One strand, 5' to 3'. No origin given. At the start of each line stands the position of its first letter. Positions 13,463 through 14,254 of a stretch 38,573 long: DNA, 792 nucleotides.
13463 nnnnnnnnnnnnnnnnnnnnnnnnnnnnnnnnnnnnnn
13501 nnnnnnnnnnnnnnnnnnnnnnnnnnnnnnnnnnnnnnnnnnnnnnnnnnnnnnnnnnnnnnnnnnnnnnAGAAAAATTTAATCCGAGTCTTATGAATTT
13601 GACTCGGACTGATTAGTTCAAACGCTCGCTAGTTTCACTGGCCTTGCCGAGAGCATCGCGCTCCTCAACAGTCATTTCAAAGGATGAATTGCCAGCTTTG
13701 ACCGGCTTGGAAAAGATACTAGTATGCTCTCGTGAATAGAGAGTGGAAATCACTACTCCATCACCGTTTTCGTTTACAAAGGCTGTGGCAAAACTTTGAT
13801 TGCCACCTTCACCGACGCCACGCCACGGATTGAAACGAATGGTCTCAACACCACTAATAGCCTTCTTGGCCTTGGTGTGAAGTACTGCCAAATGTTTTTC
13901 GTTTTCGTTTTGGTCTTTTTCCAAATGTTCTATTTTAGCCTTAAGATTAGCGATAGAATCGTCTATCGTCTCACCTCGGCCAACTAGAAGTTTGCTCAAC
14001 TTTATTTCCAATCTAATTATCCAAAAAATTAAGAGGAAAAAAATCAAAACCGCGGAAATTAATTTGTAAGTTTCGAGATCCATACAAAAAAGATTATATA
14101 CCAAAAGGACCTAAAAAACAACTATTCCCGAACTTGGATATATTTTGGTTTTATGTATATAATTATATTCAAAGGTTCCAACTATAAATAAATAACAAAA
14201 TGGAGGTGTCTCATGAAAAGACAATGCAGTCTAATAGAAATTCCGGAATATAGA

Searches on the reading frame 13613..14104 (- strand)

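Call 75: search_protein_families(library=pfam, proteins=[window:13613-14104:-], max_evalue=0.01)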
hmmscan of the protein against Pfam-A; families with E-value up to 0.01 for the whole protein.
window:13613-14104:- (163 aa): 2 families
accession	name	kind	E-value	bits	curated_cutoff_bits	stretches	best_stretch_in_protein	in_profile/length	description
PF14584.11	DUF4446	-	6.5e-27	94.8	27.4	1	18-155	13-149/150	Protein of unknown function (DUF4446)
PF00430.23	ATP-synt_B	-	0.0059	17.1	28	1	19-83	6-71/132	ATP synthase B/B' CF(0)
